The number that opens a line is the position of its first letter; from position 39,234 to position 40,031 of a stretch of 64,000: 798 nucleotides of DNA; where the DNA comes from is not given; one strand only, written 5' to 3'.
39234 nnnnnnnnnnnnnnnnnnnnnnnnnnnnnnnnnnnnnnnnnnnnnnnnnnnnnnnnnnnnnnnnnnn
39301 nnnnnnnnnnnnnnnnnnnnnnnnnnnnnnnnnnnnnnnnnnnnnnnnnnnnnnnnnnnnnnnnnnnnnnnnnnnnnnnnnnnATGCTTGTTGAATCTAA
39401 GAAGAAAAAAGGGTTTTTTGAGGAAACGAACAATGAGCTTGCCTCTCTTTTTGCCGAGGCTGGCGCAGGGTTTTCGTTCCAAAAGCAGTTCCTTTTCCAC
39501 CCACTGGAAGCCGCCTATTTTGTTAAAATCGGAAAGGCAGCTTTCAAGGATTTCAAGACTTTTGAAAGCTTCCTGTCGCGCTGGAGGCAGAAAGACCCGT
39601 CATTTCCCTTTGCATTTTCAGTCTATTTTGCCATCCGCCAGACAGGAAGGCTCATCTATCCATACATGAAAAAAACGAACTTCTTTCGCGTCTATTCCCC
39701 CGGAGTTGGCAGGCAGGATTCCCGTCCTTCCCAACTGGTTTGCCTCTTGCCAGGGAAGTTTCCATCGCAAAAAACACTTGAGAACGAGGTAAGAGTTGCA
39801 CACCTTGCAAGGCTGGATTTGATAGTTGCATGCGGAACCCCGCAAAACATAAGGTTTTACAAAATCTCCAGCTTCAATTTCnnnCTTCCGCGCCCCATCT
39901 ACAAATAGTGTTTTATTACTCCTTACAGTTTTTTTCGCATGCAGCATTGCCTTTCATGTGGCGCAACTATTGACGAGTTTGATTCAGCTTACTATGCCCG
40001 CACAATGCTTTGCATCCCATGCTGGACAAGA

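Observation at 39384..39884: Stand-alone EndA paralog lacking catalytic His and Lys, a candidate structural subunit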

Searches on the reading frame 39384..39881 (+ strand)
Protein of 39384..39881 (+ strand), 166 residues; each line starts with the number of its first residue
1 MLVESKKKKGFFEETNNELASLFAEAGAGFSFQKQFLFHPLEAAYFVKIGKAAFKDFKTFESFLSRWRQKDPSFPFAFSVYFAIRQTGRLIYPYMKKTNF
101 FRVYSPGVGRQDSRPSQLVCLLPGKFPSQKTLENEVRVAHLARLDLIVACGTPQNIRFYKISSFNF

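Call 4: search_protein_families(library=pfam, proteins=[window:39384-39881:+], max_evalue=1)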
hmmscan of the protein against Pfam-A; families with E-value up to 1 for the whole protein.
window:39384-39881:+ (166 aa): 1 family
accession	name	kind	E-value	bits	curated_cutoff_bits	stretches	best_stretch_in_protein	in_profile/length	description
PF01974.23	tRNA_int_endo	-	0.0041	17.6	27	1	76-151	3-77/85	tRNA intron endonuclease, catalytic C-terminal domain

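Call 5: search_protein_families(library=ncbifam, proteins=[window:39384-39881:+], max_evalue=1)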
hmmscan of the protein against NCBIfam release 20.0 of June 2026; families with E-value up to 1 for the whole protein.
window:39384-39881:+ (166 aa): 2 families
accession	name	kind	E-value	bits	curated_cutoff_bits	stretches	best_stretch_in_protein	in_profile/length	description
NF006796.0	PRK09300.1-4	equivalog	6.3e-05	22.1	518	1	21-158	189-327/335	tRNA splicing endonuclease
NF006795.0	PRK09300.1-3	equivalog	0.0023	16.9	501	1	42-161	40-345/350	tRNA splicing endonuclease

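Call 6: search_solved_structures(query=window:39384-39881:+, max_evalue=10, show_alignments=3)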
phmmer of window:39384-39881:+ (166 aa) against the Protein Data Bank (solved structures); distinct sequences matched with E-value up to 10: 11.
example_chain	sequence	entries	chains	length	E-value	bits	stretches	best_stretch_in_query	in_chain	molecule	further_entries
5x89_A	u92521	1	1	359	4.4e-07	33.4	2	57-150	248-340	EndA-like protein,tRNA-splicing endonuclease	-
3p1y_A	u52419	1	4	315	0.00025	24.4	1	24-151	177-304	tRNA-splicing endonuclease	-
1r0v_A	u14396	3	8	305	0.0022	21.3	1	40-151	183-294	tRNA-intron endonuclease | Putative tRNA-intron endonuclease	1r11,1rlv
2gjw_A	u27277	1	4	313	0.0025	21.1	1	40-151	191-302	tRNA-splicing endonuclease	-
1a79_A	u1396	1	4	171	0.0029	20.9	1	39-159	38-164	TRNA ENDONUCLEASE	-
2cv8_A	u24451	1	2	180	0.0043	20.4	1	34-151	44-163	tRNA-splicing endonuclease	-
3r9x_B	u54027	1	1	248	0.11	15.8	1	7-92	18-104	Ribosomal RNA small subunit methyltransferase A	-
3ftc_A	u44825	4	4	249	0.11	15.7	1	7-92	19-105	Dimethyladenosine transferase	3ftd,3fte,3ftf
3iey_A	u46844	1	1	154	0.4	14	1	41-148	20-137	tRNA-splicing endonuclease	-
2zyz_B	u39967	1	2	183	0.65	13.3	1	63-145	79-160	tRNA-splicing endonuclease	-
4dn7_A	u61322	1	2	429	1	12.7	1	101-156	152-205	ABC transporter, ATP-binding protein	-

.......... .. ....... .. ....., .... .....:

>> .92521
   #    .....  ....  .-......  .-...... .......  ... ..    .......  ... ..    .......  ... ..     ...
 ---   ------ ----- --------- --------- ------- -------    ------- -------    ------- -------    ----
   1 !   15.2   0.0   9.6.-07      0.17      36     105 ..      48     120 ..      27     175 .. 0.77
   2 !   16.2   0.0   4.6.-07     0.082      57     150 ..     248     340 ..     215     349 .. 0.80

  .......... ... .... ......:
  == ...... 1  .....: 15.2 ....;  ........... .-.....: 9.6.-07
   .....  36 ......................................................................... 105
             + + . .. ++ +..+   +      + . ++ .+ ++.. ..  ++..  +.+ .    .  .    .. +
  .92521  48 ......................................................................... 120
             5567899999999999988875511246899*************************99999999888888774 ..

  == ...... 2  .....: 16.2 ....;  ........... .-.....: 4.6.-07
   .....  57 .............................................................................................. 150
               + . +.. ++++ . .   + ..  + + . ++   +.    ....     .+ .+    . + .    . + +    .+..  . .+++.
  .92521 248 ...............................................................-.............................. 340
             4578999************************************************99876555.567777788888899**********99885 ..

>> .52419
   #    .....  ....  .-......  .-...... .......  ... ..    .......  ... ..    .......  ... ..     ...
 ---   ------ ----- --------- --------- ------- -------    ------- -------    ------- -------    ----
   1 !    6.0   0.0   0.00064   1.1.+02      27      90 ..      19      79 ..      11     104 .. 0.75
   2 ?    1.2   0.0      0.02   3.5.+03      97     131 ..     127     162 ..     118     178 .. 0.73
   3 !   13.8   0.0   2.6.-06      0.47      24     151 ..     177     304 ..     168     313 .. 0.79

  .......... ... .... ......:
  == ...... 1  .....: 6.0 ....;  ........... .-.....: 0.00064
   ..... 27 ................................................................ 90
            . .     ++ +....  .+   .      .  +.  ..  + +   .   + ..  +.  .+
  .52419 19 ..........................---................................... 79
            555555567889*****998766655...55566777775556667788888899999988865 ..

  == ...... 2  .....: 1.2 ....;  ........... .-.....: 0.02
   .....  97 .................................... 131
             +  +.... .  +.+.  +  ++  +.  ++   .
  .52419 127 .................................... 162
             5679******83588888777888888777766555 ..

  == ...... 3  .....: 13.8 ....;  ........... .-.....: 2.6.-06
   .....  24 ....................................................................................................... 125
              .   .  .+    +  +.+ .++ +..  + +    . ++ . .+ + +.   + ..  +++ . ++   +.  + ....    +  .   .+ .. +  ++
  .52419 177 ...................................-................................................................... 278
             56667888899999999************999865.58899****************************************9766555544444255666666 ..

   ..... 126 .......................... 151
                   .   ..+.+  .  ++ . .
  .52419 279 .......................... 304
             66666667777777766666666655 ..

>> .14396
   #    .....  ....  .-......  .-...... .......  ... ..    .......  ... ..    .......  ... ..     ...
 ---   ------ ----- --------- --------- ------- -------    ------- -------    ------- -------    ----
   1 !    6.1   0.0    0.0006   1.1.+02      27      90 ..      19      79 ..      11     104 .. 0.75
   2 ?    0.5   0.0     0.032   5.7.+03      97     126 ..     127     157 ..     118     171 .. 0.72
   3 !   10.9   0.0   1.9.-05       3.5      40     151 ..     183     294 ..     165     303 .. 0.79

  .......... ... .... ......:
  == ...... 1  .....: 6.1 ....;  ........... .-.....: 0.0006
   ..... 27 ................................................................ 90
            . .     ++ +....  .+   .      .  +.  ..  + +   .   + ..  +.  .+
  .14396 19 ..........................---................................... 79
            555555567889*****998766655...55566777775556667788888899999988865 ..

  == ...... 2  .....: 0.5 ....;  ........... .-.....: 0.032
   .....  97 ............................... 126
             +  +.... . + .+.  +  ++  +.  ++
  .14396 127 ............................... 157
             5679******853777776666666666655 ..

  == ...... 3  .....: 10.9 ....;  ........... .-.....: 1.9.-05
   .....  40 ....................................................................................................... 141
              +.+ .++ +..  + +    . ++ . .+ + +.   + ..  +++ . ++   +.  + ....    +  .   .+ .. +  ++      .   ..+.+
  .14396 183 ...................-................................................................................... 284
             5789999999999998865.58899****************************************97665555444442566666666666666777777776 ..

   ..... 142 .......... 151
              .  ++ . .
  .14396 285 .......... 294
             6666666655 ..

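Call 8: find_homologous_proteins(query=window:39384-39881:+, max_evalue=0.01)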
Query window:39384-39881:+ (166 aa): 82 proteins with E <= 0.01 among 107 candidates.
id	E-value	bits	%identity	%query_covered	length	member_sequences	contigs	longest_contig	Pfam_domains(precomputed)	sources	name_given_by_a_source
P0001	1.6e-105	368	100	100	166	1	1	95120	-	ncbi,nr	ncbi:MAG: hypothetical protein N3G22_00415 [Candidatus Micrarchaeota archaeon]|nr:hypothetical prote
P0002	8.0e-66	239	66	100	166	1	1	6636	-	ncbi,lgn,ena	-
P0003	1.7e-65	238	66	100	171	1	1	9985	-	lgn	-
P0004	6.9e-65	236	65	100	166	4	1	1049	-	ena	-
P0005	1.0e-64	235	66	100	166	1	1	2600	-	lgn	-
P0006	1.0e-62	229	64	100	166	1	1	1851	-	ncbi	-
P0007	1.8e-62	228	64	100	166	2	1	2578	-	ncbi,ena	-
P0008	1.5e-61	225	63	100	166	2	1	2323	-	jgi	-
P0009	3.4e-61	224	65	100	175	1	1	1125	-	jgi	jgi:tRNA splicing endonuclease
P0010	4.0e-61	224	64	100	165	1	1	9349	-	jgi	jgi:tRNA splicing endonuclease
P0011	1.6e-59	218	60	100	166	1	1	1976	-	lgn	-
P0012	1.1e-57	213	58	100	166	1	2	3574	PF01974.24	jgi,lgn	-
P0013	3.8e-57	211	58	100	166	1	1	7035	PF01974.24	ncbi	ncbi:MAG: hypothetical protein QW568_04425 [Candidatus Anstonellaceae archaeon]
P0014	9.6e-57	209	60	100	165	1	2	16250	-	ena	-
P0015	5.7e-56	207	59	100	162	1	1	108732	-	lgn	-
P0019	7.7e-55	203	57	100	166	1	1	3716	PF01974.24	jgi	jgi:tRNA splicing endonuclease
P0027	9.9e-54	200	56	100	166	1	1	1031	PF01974.24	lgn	-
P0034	2.7e-51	192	53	100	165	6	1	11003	PF01974.24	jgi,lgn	-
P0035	3.4e-51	191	54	98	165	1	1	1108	PF01974.24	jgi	jgi:tRNA splicing endonuclease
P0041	2.8e-50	188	57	96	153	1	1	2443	PF01974.24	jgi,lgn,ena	-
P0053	2.6e-48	182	55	100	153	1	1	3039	PF01974.24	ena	-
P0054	3.0e-48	182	55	100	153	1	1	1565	PF01974.24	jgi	-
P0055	3.7e-48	182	56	100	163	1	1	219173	PF01974.24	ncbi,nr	ncbi:MAG: hypothetical protein N3F07_00735 [Candidatus Micrarchaeota archaeon]|nr:hypothetical prote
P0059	1.2e-47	180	52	98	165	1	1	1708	PF01974.24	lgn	-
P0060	1.2e-47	180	55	100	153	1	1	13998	PF01974.24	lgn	-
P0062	3.6e-47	178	55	96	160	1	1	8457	PF01974.24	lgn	-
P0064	1.5e-46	176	53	100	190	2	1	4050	PF01974.24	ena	-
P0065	1.6e-46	176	54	96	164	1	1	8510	PF01974.24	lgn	-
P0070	2.2e-44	169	54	94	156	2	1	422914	-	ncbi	-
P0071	2.2e-44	169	51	96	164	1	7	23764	PF01974.24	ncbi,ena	-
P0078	7.5e-39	151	50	100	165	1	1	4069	PF02778.20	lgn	-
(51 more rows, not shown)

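Call 16: find_encoding_contigs(protein=P0070, flank=10000, max_places=2)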
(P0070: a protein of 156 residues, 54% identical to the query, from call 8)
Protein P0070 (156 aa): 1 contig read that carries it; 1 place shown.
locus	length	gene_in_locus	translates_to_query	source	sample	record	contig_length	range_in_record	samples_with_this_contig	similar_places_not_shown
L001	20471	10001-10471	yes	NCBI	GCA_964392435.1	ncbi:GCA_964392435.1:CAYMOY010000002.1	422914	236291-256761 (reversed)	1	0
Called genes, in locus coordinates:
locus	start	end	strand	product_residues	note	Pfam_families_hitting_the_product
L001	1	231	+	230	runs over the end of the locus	PF08713:DNA_alkylation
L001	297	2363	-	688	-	PF03030:H_PPase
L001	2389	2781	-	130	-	PF18477:PIN_9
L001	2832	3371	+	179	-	PF01994:Trm56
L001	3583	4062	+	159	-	PF02002:TFIIE_alpha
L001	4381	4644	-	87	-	PF05239:PRC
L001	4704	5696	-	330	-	PF00348:polyprenyl_synt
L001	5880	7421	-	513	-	PF27854:Heavy_Cys_CGP (weak)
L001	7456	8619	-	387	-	PF01926:MMR_HSR1, PF02421:FeoB_N (weak), PF08438:YGR210-like_G4, PF02824:TGS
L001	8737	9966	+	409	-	PF00004:AAA, PF16193:AAA_assoc_2 (faint)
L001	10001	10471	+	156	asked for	-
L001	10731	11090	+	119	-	-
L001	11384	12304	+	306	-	PF13793:Pribosyltran_N, PF00156:Pribosyltran, PF14572:Pribosyl_synth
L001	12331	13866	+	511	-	PF01935:DUF87, PF12846:AAA_10 (faint)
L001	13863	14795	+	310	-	-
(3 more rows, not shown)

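Call 17: find_encoding_contigs(protein=P0055, flank=10000, max_places=2)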
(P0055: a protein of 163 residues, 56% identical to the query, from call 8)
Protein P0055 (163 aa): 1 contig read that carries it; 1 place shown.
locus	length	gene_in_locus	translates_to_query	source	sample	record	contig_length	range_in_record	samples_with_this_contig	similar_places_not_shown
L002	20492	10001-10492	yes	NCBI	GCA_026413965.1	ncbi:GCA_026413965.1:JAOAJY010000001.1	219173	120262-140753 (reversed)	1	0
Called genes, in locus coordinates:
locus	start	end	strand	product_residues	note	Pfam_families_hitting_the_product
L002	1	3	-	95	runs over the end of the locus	-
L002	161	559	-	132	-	-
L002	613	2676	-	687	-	PF03030:H_PPase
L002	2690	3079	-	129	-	PF18477:PIN_9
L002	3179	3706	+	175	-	PF01994:Trm56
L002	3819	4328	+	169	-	PF02002:TFIIE_alpha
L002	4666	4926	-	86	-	PF05239:PRC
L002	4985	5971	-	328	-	PF00348:polyprenyl_synt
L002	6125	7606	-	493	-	-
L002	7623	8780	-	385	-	PF01926:MMR_HSR1, PF02421:FeoB_N (weak), PF08438:YGR210-like_G4, PF02824:TGS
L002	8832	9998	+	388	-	PF13401:AAA_22 (faint), PF00004:AAA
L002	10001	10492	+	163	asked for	PF01974:tRNA_int_endo (weak)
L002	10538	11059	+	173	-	-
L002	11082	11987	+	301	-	PF13793:Pribosyltran_N, PF00156:Pribosyltran, PF14572:Pribosyl_synth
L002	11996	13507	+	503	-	PF01935:DUF87, PF10412:TrwB_AAD_bind (faint), PF12846:AAA_10 (faint)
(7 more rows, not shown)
